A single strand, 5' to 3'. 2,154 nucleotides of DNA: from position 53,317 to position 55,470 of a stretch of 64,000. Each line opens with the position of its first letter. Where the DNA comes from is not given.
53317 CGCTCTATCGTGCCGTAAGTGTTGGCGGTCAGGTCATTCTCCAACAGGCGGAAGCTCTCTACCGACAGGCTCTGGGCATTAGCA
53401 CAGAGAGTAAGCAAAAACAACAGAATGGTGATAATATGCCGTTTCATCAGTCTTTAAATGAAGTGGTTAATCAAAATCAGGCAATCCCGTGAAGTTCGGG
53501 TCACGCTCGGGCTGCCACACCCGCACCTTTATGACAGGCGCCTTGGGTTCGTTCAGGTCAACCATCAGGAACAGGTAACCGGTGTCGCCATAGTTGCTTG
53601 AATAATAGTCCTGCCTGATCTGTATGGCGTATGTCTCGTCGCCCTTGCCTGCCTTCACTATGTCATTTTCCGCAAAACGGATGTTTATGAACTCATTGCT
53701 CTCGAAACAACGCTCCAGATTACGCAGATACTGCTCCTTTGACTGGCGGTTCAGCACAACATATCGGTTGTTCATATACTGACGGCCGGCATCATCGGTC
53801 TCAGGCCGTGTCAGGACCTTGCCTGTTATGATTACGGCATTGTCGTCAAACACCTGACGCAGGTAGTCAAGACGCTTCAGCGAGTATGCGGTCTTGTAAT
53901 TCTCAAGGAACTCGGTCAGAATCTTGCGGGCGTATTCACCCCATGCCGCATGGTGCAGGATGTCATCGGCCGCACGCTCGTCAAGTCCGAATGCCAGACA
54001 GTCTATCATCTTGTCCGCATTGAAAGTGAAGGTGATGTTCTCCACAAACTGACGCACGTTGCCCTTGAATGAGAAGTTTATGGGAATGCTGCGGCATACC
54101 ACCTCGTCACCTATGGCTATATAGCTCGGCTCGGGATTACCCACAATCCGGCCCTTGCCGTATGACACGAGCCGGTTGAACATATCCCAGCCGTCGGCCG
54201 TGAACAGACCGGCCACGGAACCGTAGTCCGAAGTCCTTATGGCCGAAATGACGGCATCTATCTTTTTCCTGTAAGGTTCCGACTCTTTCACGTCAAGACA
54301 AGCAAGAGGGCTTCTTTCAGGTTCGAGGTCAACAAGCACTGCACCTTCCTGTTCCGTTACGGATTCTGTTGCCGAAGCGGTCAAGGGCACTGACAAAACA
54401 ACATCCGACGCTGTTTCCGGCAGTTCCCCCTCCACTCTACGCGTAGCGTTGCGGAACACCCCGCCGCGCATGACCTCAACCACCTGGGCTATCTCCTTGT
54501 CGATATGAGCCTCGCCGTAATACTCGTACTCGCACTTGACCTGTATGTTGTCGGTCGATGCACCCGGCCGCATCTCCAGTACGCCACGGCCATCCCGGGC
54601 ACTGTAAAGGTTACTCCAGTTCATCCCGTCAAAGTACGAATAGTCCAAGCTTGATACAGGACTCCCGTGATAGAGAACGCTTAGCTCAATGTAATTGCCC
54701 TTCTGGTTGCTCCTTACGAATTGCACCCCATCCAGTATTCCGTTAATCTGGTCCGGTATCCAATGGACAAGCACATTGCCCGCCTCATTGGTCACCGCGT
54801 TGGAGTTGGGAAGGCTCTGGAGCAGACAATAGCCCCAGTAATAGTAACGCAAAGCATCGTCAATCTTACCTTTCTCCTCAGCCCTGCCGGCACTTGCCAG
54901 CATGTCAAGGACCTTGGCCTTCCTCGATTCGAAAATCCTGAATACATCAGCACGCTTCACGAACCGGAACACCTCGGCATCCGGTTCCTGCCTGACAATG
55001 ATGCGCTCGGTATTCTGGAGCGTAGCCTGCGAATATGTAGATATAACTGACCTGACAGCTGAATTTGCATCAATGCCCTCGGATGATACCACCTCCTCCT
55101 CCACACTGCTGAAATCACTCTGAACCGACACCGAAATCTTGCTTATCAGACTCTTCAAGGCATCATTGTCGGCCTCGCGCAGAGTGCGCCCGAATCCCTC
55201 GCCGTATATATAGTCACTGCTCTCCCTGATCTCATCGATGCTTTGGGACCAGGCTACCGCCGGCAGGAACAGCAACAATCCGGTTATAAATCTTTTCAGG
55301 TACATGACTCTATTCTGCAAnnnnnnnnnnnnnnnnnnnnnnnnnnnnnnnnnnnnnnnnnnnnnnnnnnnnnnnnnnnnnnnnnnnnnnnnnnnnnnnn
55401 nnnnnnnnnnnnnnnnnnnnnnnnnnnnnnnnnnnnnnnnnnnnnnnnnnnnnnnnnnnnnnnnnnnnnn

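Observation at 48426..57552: Five-gene operon of exclusively secreted or envelope proteins that matches no characterised system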

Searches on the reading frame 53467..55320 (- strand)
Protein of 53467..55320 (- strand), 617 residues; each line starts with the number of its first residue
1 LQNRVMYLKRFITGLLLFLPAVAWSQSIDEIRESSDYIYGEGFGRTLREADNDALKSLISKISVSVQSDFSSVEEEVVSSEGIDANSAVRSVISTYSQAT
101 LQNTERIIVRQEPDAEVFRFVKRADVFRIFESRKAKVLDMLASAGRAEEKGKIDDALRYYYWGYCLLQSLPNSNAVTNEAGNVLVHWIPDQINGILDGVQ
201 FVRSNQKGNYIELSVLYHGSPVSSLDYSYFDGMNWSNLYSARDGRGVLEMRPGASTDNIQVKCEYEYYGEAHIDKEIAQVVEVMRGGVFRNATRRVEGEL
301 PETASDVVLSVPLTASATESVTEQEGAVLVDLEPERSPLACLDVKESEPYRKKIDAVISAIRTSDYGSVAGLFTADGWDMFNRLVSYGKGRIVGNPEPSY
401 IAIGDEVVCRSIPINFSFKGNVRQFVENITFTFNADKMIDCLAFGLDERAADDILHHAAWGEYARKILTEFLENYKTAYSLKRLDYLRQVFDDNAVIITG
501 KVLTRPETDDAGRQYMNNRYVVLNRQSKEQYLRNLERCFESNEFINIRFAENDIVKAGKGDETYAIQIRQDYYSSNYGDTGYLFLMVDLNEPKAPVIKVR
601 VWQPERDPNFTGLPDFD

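Call 3: search_protein_families(library=pfam, proteins=[window:53467-55320:-], max_evalue=0.1)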
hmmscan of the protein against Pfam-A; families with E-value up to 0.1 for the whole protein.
window:53467-55320:- (617 aa): 4 families
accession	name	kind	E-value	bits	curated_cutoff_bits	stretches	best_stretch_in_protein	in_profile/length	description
PF02169.21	LPP20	-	5e-07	30.5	25.9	1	29-115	6-88/97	LPP20 lipoprotein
PF24125.1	Cds6_C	-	0.0009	20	27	1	517-595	26-106/111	Cds6 C-terminal NTF2-like domain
PF25015.1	RBD_AKAP-17A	-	0.022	14.9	27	1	328-368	95-135/220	AKAP-17A-like, RNA-binding domain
PF13320.12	GH123_cat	-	0.062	13.1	23.1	0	418-514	131-210/324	Glycoside hydrolase 123, catalytic domain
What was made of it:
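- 53467..55305 (-): C: 612-aa secreted, non-lipidated protein. It has an LPP20/HP1454-like N-terminal domain, a helical hairpin plus beta-sandwich, a disordered linker, and two NTF2-like domains. It is the most conserved component and the core of the module (an alternative TTG start lies at 55320). Pfam LPP20 5e-7 and weak Cds6_C (call 3).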

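Call 4: search_protein_families(library=ncbifam, proteins=[window:53467-55320:-], max_evalue=0.1)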
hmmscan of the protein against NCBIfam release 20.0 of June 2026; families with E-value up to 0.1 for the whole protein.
window:53467-55320:- (617 aa): 0 families

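Call 9: search_solved_structures(query=window:53467-55320:-, max_evalue=1, show_alignments=2)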
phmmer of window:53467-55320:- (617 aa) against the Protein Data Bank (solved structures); distinct sequences matched with E-value up to 1: 1.
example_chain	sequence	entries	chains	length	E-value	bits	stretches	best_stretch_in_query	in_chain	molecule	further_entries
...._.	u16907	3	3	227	0.42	12.4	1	280-349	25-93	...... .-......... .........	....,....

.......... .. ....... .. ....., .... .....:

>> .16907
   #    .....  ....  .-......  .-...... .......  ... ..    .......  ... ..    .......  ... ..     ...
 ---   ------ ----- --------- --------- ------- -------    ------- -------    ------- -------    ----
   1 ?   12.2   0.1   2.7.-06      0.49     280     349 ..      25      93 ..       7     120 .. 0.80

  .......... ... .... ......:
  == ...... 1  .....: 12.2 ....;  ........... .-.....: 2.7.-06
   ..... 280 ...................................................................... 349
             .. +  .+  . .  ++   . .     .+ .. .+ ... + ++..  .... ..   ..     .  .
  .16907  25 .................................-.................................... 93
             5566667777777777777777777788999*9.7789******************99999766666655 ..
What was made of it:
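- Closest known: Helicobacter pylori lpp20 operon proteins. Different: There is no sequence-level similarity to PDB entries (call 9).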

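Call 13: find_homologous_proteins(query=window:53467-55320:-)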
Query window:53467-55320:- (617 aa): 2369 proteins with E <= 0.001 among 8000 candidates; the best 120 are listed.
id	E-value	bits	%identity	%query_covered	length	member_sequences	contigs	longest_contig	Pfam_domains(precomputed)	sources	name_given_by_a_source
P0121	0.0e+0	1363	99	99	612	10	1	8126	-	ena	-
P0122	0.0e+0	1315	95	99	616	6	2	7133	-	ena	-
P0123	0.0e+0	1080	79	97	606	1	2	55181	-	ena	-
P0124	0.0e+0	1052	76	99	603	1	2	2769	PF02169.22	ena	-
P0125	0.0e+0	1050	77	97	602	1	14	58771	-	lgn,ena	-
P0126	0.0e+0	1047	76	99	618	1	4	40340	PF02169.22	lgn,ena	-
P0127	0.0e+0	1046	77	96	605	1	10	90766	-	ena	-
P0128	0.0e+0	1046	77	96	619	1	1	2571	-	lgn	-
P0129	0.0e+0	1046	75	99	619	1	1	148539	PF02169.22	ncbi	-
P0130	0.0e+0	1045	75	99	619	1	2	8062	PF02169.22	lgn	-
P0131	0.0e+0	1045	75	99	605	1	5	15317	-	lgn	-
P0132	0.0e+0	1044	76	100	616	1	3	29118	-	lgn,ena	-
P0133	0.0e+0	1043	75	99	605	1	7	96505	-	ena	-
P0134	0.0e+0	1043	75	99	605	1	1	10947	-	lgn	-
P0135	0.0e+0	1043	77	96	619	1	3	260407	PF02169.22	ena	-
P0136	0.0e+0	1042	76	96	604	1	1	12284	PF02169.22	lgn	-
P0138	0.0e+0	1039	77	96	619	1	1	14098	PF02169.22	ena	-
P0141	0.0e+0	1036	76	98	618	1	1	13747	PF02169.22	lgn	-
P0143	0.0e+0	1035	76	98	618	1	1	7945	PF02169.22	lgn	-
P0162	0.0e+0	1028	75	99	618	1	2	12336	PF02169.22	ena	-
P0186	4.8e-285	965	70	98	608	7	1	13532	PF02169.22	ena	-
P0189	6.7e-280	948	69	99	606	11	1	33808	PF02169.22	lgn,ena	-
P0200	2.2e-254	864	60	99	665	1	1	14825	PF02169.22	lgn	-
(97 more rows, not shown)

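Call 18: find_related_loci(query=A1, collection=genome_contigs, flank=10000)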
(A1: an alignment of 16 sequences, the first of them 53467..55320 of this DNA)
Query A1 (617 aa) in genome_contigs; peptide patterns used: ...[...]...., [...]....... (x = any residue, [..] = any of these).
167 stretches matched a pattern; 33 encode a relative of the query (tblastn E <= 1e-3); 30 distinct loci.
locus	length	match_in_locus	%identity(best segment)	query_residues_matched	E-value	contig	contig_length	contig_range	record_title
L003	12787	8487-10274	74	12-616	0e+0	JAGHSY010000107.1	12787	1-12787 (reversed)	MAG: Candidatus Colenecus caballi isolate E3_160 c_000000114398, whole genome shotgun sequence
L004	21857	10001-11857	75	6-616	0e+0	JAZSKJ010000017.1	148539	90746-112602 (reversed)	MAG: Bacteroidaceae bacterium isolate T1900044561_TS20190027.MAGScoT_cleanbin_000001 SGB_365_k141_2011751, whole genome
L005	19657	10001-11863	60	3-616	0e+0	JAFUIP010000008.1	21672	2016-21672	MAG: Bacteroidales bacterium isolate RGIG4528 Roe_deer_Rectum-1__c1028, whole genome shotgun sequence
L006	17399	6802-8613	61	25-616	0e+0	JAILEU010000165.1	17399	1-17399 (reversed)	MAG: Bacteroidaceae bacterium isolate RUI054 k141_11029774_flag=0_multi=138.0000_len=17399, whole genome shotgun sequenc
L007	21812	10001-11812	60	25-616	0e+0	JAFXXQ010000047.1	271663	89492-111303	MAG: Bacteroidaceae bacterium isolate RGIG6839 Sheep_Rumen-4__c4849, whole genome shotgun sequence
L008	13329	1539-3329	59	15-616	0e+0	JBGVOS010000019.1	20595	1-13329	MAG: Bacteroidaceae bacterium isolate fecal_MAG_205 fecal_MAG_205_contig_0019, whole genome shotgun sequence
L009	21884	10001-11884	57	1-616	0e+0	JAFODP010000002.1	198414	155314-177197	MAG: Bacteroidales bacterium isolate RGIG371 Dairy_cattle_Colon-4__c284, whole genome shotgun sequence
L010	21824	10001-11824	57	4-616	0e+0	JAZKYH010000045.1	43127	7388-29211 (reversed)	MAG: Bacteroidaceae bacterium isolate T1900045104_TC20190098.MAGScoT_cleanbin_000010 SGB_4771_k141_547067, whole genome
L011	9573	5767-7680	56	8-616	0e+0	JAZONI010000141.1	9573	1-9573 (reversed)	MAG: Bacteroidaceae bacterium isolate T1900045640_YK20190334.MAGScoT_cleanbin_000053 SGB_8129_k141_301372, whole genome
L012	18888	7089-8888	58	15-616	0e+0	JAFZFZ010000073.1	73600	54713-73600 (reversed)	MAG: Bacteroidaceae bacterium isolate RGIG7732 Water_buffalos_Rectum-3__c353016, whole genome shotgun sequence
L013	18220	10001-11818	58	15-616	0e+0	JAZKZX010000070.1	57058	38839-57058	MAG: Bacteroidaceae bacterium isolate T1900045082_TC20190076.MAGScoT_cleanbin_000029 SGB_4668_k141_2415742, whole genome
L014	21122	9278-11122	57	3-616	0e+0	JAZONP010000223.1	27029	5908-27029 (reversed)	MAG: Bacteroidaceae bacterium isolate T1900045637_YK20190331.MAGScoT_cleanbin_000033 SGB_8104_k141_827519, whole genome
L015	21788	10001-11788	50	8-610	0e+0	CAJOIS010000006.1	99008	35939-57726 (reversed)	uncultured Bacteroidales bacterium isolate Red_deer_4_mag_37 genome assembly, contig: scaffold_497, whole genome shotgun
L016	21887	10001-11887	61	1-616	0e+0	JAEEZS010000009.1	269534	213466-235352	MAG: Bacteroidaceae bacterium isolate Tb.RUG.90 k141_519383_flag=0_multi=38.9681_len=269534, whole genome shotgun sequen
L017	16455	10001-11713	47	36-616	5e-175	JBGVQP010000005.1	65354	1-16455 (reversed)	MAG: Candidatus Cryptobacteroides sp. isolate fecal_MAG_161 fecal_MAG_161_contig_0005, whole genome shotgun sequence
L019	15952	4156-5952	47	1-608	1e-173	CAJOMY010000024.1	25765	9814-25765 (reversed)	uncultured Bacteroidales bacterium isolate Reindeer_2_mag_58 genome assembly, contig: scaffold_3172, whole genome shotgu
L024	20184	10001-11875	37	1-615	5e-129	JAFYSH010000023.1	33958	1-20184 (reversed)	MAG: Bacteroidales bacterium isolate RGIG7376 Water_buffalos_Cecum-5__c806918, whole genome shotgun sequence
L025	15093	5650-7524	36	7-615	2e-128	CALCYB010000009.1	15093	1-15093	MAG TPA_asm: uncultured Rikenellaceae bacterium isolate SRR6425826_bin.25_CONCOCT_v1.1_MAG genome assembly, contig: ERZ1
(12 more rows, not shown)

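Call 38: search_protein_families(library=padloc, proteins=[window:53467-55320:-], max_evalue=0.01)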
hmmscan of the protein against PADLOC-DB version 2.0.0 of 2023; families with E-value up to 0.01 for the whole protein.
window:53467-55320:- (617 aa): 0 families

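Call 41: predict_structure(alignment_id=A1)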
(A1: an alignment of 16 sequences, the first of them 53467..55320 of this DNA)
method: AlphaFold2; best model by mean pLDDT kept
length: 617 residues; sequences in the alignment: 16
mean_pLDDT: 66.7   pTM: 0.40
mean pLDDT of the five models: 66.7, 64.6, 64.3, 63.9, 62.8
residues with pLDDT >= 90: 11; 70-90: 306; 50-70: 181; < 50: 119
segments of 3 or more residues with pLDDT < 50: 1-4, 21-25, 72-83, 266-275, 286-288, 300-339, 509-520, 574-580, 599-617
pLDDT, mean of each block of 10 residues (from residue 1): 52 59 59 83 88 82 66 44 53 63 80 86 74 81 87 84 77 77 83 86 81 85 81 72 78 74 57 49 52 71 30 24 26 38 81 89 87 86 73 79 77 69 69 87 68 60 63 75 76 59 51 47 64 75 63 51 61 49 59 51 38 34
secondary structure, 60 per line:
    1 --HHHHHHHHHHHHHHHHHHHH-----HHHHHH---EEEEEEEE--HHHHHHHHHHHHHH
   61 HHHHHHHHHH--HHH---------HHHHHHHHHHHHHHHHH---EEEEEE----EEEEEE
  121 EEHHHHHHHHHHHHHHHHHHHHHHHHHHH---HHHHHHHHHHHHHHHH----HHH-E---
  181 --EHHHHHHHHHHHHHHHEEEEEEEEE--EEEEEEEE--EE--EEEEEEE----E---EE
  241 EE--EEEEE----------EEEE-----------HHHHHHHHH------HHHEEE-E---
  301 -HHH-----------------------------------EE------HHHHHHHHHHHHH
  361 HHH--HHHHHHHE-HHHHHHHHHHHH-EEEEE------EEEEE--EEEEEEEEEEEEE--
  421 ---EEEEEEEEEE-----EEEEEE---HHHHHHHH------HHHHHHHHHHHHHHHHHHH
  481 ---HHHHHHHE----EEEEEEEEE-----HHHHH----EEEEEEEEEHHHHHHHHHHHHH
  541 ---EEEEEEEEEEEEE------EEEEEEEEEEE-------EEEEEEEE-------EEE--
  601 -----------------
elements in order: H3-22 H28-33 E37-44 H47-70 H85-101 E105-110 E115-122 H123-149 H153-168 H184-198 E199-207 E210-217 E224-230 E239-242 E245-249 E260-263 H275-283 E293-295 H348-363 H366-372 H375-386 E388-392 E399-403 E406-418 E424-433 E439-444 H448-455 H462-480 H484-490 E496-504 H510-514 E519-527 H528-540 E544-556 E563-573 E581-588 E596-598
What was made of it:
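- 53467..55305 (-): AF2 model pLDDT 67 (call 41).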

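Call 43: fold_search(model_id=the predicted structure, library=pdb)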
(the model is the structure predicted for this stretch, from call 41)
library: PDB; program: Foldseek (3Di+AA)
matches with E <= 10: 737; with E <= 0.001: 1
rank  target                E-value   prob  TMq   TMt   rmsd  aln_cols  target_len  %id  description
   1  7c5x_B                5.4e-04  0.63  0.13  0.16  33.9       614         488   10  Crystal structure of the iota-carbonic anhydrase from eukaryotic microalga complexed with bicarbonate (released 2021-04-28)
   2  7c5y_B                1.3e-03  0.44  0.12  0.15  34.0       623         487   10  Crystal structure of the iota-carbonic anhydrase from eukaryotic microalga complexed with iodide (released 2021-04-28)
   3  3ov4_D                9.8e-03  1.00  0.13  0.54   4.0       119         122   15  Crystal Structure of Ketosteroid Isomerase P39GV40GS42G from Pseudomonas Testosteroni (tKSI) bound to Equilenin (released 2011-10-26)
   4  4kzs                  1.1e-02  0.97  0.19  0.40  12.8       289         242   12  Crystal structure of the secreted protein HP1454 from the human pathogen Helicobacter pylori (released 2014-06-04)
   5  3ov4_B                1.8e-02  1.00  0.13  0.49   4.2       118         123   15  Crystal Structure of Ketosteroid Isomerase P39GV40GS42G from Pseudomonas Testosteroni (tKSI) bound to Equilenin (released 2011-10-26)
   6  6uad                  1.9e-02  1.00  0.13  0.53   3.7       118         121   15  Ketosteroid isomerase (C. testosteroni) with truncated & designed loop for precise positioning of a catalytic E38 (released 2020-09-16)
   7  3unl_A                2.1e-02  1.00  0.13  0.53   4.0       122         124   15  Crystal structure of ketosteroid isomerase F54G from Pseudomonas testosteroni (released 2012-11-21)
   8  3ov4_A                2.3e-02  1.00  0.13  0.50   4.1       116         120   16  Crystal Structure of Ketosteroid Isomerase P39GV40GS42G from Pseudomonas Testosteroni (tKSI) bound to Equilenin (released 2011-10-26)
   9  9hpm_A                2.3e-02  0.20  0.08  0.05  23.6       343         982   10  E. coli beta-galactosidase labeled with Chromeo P503 dye purified using MISO from 1ug (released 2025-11-05)
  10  3mhe_B                2.4e-02  1.00  0.14  0.54   4.1       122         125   16  Crystal Structure of Ketosteroid Isomerase P39A from Pseudomonas Testosteroni (tKSI) (released 2011-11-23)
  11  7po4_d                2.4e-02  0.91  0.10  0.22  20.9       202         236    9  Assembly intermediate of human mitochondrial ribosome large subunit (largely unfolded rRNA with MALSU1, L0R8F8 and ACP (released 2022-06-15)
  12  3m8c_A                2.6e-02  1.00  0.13  0.51   4.6       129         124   13  Crystal Structure of Ketosteroid Isomerase D99N from Pseudomonas Testosteroni (tKSI) with Equilenin Bound (released 2010-04-14)
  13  7qi4_d                2.6e-02  0.87  0.10  0.22  21.4       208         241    9  Human mitochondrial ribosome at 2.2 A resolution (bound to partly built tRNAs and mRNA) (released 2022-07-13)
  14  4l7k_C                2.8e-02  1.00  0.13  0.50   4.7       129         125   13  Crystal Structure of Ketosteroid Isomerase D38E from Pseudomonas Testosteroni (tKSI) (released 2013-07-03)
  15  8cho                  2.9e-02  1.00  0.13  0.48   4.2       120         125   15  CRYSTAL STRUCTURE OF DELTA5-3-KETOSTEROID ISOMERASE FROM PSEUDOMONAS TESTOSTERONI (released 1999-02-02)
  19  5ok8_B                3.4e-02  1.00  0.13  0.59   4.9       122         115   11  Crystal structure of protein Lpp20 (HP1456) from Helicobacter pylori (released 2017-12-06)
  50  5ok8_A                1.4e-01  1.00  0.13  0.59   6.6       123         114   14  Crystal structure of protein Lpp20 (HP1456) from Helicobacter pylori (released 2017-12-06)
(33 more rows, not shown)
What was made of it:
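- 53467..55305 (-): Foldseek hits Lpp20 5ok8 (probability 1.0), HP1454 4kzs (0.97) and NTF2/KSI folds (1.0) (call 43).
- On LPP20 family (Pfam PF02169): Foldseek gives probability 1.0 for 5ok8 (call 43).
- Closest known: Helicobacter pylori lpp20 operon proteins. Same: The N-terminal part of C matches Lpp20 (5ok8, probability 1.0) and the multi-domain secreted protein HP1454 (4kzs, probability 0.97) at fold level (call 43).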
